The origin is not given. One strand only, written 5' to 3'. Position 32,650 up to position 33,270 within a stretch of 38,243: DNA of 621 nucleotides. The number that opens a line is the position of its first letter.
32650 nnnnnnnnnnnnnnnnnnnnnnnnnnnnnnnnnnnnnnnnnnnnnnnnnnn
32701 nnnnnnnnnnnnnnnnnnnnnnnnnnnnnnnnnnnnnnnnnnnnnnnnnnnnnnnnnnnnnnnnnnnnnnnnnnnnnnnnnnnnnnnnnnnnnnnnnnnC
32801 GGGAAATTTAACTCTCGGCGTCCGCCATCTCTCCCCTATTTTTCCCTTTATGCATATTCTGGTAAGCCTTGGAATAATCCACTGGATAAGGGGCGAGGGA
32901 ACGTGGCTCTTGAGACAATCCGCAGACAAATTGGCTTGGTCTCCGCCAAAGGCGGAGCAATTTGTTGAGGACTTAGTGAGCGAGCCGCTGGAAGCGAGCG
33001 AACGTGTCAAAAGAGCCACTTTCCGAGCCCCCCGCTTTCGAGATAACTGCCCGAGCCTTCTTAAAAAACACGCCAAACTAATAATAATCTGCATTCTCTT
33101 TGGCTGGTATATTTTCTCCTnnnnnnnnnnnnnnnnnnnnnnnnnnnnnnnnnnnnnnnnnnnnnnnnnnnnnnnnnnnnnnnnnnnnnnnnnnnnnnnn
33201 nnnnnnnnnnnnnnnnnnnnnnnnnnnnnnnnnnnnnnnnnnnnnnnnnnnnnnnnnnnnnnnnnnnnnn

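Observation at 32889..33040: Second copy of the element, in a GT39-like gene, shows compensatory stem changes relative to copy E1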

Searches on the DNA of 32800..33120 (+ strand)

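Call 17: search_rna_families(source=window, start=32800, end=33120, threshold=evalue, max_evalue=10)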
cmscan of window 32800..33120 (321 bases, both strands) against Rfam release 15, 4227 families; matches with E-value up to 10: 2.
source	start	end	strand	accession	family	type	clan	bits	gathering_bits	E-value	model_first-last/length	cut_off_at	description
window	32886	33033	+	RF01027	mir-765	Gene; miRNA;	-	13.7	130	6.3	1-114/114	no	mir-765 microRNA precursor family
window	32856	32938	+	RF02191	TCL6_1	Gene; lncRNA;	-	10.2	60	7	36-113/113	no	T-cell leukemia/lymphoma 6 conserved region 1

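Call 32: search_rna_families(sources=[L014, L021, L022, L024, L030, L031, L072, L082, L100, L124, L125], threshold=gathering)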
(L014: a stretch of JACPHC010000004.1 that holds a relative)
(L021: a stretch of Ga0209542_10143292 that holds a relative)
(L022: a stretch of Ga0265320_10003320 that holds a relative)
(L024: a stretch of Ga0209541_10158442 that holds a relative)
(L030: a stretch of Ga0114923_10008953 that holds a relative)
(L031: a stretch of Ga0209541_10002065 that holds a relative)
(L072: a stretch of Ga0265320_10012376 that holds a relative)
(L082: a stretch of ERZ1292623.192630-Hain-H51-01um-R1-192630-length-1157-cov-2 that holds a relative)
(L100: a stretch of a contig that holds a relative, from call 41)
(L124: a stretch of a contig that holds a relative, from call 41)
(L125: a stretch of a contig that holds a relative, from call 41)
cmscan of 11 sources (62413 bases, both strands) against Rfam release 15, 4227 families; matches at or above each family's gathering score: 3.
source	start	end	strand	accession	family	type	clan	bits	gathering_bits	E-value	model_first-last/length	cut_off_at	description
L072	1357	1427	-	RF00005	tRNA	Gene; tRNA;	CL00001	71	29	1.6e-13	1-71/71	no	tRNA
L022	6601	6671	-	RF00005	tRNA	Gene; tRNA;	CL00001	63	29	2.6e-11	1-71/71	no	tRNA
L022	8087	8157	+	RF00005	tRNA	Gene; tRNA;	CL00001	58.8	29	3.6e-10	1-71/71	no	tRNA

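Call 36: search_dna_similar(query=window:32885-33040:+, collection=phages, mode=distant, max_evalue=0.01)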
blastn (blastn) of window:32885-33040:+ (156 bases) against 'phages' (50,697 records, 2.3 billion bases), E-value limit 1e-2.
No match.

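Call 37: search_dna_similar(query=window:32885-33040:+, collection=plasmids, mode=distant, max_evalue=0.01)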
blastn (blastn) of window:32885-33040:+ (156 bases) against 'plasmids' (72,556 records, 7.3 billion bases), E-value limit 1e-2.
No match.

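Call 40: build_rna_model(alignment_id=A4, structure=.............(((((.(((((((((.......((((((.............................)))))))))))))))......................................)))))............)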
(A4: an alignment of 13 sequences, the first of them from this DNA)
Model R1 built from alignment A4 (13 sequences, 140 columns); structure: as given.
model positions 118; base pairs 20; branch points 0; effective number of sequences 2.15; information 0.59 bits per position. Calibrated on 0.2 Mb of random sequence (short: E-values are rough).
structure used (alignment columns):
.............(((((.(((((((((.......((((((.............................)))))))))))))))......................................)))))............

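Call 41: search_with_rna_model(model_id=R1, sources=[window, L014, L021, L022, L024, L028, L030, L031, L072, L082, L100, L124, L125], max_evalue=1, make_alignment=true)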
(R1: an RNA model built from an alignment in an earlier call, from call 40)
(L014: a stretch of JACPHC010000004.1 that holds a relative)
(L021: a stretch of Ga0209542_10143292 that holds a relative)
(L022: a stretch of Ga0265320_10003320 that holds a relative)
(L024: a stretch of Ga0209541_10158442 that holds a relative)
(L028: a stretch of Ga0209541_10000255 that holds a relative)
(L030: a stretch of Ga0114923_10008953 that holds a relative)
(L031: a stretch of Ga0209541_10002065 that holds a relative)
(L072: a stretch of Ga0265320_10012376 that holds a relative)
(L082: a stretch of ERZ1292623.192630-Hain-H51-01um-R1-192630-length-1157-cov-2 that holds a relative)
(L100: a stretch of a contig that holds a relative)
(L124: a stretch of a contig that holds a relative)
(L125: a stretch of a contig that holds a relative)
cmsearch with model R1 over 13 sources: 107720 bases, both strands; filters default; matches with E-value up to 1: 16.
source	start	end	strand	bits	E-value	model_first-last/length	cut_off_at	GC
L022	8179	8291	-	113.2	3.3e-33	1-118/118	no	0.62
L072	1227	1339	+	112.9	4.4e-33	1-118/118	no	0.62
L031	3380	3495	+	107.4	2.5e-31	1-118/118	no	0.59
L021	923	1038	+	106.4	5e-31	1-118/118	no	0.59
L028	6664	6779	-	106.4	5e-31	1-118/118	no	0.59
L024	1714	1833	+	104.2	2.5e-30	1-118/118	no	0.6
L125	1531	1650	+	103.4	4.6e-30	1-118/118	no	0.66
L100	2618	2744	+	100.9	2.8e-29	1-118/118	no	0.43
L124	690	801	+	100.7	3.2e-29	1-118/118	no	0.54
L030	4972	5080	-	100.3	4.5e-29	1-118/118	no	0.56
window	32906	33016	+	93.2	8e-27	1-118/118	no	0.54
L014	6779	6904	-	93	9.3e-27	1-118/118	no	0.38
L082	245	378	-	84.9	3.6e-24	1-118/118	no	0.59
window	951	1062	+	82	2.9e-23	1-118/118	no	0.57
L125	2078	2193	+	40.6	4.4e-10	1-118/118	no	0.62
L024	1580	1651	-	22.8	0.0002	20-96/118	no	0.72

Alignment A5: 16 matches aligned to the model, 161 columns, each read 5' to 3' on its own strand. Consensus structure (alignment columns), stored with it:
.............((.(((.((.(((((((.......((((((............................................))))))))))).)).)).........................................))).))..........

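Call 77: search_with_rna_model(model_id=R1, source=window, filters=off, max_evalue=10)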
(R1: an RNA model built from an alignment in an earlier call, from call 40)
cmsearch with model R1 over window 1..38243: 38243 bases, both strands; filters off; matches with E-value up to 10: 44.
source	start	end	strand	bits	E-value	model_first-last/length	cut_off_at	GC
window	32906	33016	+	93.2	2.8e-27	1-118/118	no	0.54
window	951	1062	+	82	1e-23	1-118/118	no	0.57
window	4333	4373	+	13.5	0.062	1-118/118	no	0.29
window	7753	7793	+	13.5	0.063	1-118/118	no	0.54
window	22773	22821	+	10.8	0.46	1-118/118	no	0.27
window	29626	29676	-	10.3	0.64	1-118/118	no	0.31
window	1574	1608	+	9.6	1.1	1-118/118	no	0.23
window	6253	6320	-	9.3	1.3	1-118/118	no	0.29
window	30672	30763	+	9.2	1.5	1-118/118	no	0.36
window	24044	24090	-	9.1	1.6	1-118/118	no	0.3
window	3918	3993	-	9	1.7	1-118/118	no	0.36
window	7226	7272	-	9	1.7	1-118/118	no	0.38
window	5869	5911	+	8.8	2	1-118/118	no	0.33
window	7998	8045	-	8.5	2.5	1-118/118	no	0.38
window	7537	7589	-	8.5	2.5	1-118/118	no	0.58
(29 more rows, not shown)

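Call 80: search_with_rna_model(model_id=R1, sources=[L001, L002, L003, L004, L005, L006, L007, L008, L009, L010, L011, L012, L013, L015, L016, L017, L018, L019, L020, L023, L025, L026, L027, L029, L032, L033, L034, L035, L036, L037, L038, L039, L040, L041, L042, L043, L044, L045, L046, L047, L048, L049, L050, L051, L052, L053, L054, L055, L056, L057, L058, L059, L060, L061, L062, L063, L064, L065, L066, L067, L068, L069, L070, L071, L073, L074, L075, L076, L077, L078, L079, L080, L081, L083, L084, L085, L086, L087, L088, L089, L090, L091, L092, L093, L094, L095, L096, L097, L098, L099, L101, L102, L103, L104, L105, L106, L126, L127], max_evalue=0.01)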
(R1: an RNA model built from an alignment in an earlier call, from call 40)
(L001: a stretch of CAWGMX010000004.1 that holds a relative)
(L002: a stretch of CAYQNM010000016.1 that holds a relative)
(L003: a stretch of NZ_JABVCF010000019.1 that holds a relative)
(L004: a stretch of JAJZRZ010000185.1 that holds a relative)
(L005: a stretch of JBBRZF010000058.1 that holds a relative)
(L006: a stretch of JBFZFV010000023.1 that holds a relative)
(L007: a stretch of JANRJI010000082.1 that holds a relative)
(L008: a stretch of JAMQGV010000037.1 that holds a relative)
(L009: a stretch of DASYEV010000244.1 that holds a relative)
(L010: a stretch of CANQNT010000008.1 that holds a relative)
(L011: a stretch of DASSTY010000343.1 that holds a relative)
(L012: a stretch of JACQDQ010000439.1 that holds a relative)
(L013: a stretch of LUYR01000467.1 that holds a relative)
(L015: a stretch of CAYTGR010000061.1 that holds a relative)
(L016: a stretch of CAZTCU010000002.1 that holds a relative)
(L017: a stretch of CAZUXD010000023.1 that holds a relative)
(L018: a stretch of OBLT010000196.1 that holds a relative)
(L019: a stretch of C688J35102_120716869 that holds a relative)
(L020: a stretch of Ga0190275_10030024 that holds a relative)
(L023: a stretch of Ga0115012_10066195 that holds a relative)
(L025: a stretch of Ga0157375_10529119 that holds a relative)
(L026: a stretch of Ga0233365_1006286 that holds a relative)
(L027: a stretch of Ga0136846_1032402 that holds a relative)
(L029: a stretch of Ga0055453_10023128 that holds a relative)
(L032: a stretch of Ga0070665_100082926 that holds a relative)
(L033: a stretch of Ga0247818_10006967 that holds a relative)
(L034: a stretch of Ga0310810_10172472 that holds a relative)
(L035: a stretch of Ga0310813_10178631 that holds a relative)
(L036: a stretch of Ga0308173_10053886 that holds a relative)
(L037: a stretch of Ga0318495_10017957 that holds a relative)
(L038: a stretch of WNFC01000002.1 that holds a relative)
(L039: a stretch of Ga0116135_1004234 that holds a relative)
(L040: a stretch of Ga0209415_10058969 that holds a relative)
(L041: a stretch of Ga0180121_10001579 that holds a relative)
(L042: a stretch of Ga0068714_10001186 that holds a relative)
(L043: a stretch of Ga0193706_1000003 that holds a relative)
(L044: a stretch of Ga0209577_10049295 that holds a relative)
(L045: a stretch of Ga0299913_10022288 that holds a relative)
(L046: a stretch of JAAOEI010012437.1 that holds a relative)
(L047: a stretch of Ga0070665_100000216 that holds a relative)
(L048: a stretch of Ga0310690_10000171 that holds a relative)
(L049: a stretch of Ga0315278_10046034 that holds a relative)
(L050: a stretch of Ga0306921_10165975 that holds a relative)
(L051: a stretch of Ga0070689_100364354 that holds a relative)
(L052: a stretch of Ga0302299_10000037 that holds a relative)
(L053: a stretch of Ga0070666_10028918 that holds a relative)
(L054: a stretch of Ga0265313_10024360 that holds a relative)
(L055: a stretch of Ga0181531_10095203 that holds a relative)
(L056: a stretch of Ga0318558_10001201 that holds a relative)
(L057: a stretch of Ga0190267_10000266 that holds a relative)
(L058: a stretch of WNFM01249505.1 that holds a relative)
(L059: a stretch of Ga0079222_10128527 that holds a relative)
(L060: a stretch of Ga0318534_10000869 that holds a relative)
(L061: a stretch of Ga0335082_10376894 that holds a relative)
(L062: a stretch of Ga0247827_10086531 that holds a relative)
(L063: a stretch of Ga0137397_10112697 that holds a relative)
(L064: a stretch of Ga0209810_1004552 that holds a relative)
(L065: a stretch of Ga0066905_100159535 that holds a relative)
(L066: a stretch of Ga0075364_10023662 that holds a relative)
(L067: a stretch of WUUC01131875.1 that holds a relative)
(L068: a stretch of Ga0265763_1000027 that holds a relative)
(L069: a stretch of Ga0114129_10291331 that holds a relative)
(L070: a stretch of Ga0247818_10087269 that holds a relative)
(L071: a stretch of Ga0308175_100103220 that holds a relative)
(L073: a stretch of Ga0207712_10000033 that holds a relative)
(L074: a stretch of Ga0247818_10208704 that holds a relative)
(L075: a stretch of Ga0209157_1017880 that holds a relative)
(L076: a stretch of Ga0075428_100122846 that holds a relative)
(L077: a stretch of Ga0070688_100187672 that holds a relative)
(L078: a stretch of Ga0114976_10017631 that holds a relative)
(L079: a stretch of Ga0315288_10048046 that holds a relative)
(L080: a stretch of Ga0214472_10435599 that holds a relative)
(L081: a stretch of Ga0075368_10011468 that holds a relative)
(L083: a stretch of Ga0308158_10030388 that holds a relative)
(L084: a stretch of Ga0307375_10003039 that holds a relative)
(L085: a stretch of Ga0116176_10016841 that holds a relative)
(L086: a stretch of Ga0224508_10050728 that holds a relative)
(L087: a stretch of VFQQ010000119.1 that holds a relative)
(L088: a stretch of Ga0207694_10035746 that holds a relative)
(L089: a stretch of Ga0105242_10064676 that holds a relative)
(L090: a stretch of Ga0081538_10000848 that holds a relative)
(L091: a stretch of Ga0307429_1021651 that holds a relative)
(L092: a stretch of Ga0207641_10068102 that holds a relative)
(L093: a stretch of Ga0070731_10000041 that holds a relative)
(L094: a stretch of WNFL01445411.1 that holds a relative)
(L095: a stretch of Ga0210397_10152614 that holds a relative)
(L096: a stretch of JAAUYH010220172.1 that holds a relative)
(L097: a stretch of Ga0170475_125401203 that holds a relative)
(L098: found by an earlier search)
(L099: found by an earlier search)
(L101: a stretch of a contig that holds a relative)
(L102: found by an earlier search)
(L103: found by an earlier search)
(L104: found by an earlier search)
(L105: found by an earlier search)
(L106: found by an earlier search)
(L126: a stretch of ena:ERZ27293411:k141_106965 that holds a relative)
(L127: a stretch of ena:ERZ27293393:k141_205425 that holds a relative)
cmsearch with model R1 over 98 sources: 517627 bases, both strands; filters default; matches with E-value up to 0.01: 29.
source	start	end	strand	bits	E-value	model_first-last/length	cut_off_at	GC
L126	11284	11394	+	93.2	3.8e-26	1-118/118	no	0.54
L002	738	870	-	47.8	1.1e-11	1-118/118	no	0.68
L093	198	312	-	31.4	1.8e-06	1-118/118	no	0.72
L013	548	616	-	27.3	3.6e-05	1-118/118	no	0.61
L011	7546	7640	-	27.1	4.2e-05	1-118/118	no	0.67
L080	606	710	-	26.8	5.1e-05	1-118/118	no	0.7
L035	1451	1520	-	26.6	5.8e-05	14-108/118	no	0.7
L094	471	590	+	26.5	6.1e-05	1-118/118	no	0.68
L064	9190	9273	+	26.1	8.5e-05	1-118/118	no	0.7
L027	1061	1142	-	25.3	0.00016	1-118/118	no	0.72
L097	1802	1883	-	25.3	0.00016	1-118/118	no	0.72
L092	2608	2693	+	23.6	0.00051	1-118/118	no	0.71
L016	1284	1349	+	22.7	0.001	1-118/118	no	0.65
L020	3664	3769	+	22.4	0.0012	1-118/118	no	0.66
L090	3168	3216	-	21.4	0.0026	20-93/118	no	0.71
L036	2355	2441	-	21.4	0.0027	1-118/118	no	0.64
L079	1431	1537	-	21.1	0.0032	1-118/118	no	0.63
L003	3737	3848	+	20.9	0.0039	1-118/118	no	0.64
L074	734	788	-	20.6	0.0047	20-95/118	no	0.71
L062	1229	1315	-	20.4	0.0055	1-118/118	no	0.67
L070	1205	1291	-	20.4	0.0055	1-118/118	no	0.67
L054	2414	2493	+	20.3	0.0059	20-94/118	no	0.7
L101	611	727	+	20.2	0.0066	1-118/118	no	0.65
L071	1155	1209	-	20.1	0.007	20-95/118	no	0.71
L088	1891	1929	-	19.9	0.0078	20-94/118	no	0.72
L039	4094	4242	+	19.8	0.0085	1-118/118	no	0.65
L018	8607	8665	+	19.8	0.0087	20-97/118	no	0.63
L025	985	1039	+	19.8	0.0088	20-95/118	no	0.71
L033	3658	3712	+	19.8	0.0088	20-95/118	no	0.71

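Call 91: search_with_rna_model(model_id=R1, sources=[L128, L129], max_evalue=1)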
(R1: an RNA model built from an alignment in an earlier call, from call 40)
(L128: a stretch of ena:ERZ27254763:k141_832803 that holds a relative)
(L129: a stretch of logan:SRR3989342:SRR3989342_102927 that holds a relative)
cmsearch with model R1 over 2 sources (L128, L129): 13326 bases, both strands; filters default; matches with E-value up to 1: 2.
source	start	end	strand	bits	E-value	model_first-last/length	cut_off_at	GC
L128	9789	9915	-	103.4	5.8e-31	1-118/118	no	0.43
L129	1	114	-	87.8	5.3e-26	1-105/118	3'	0.43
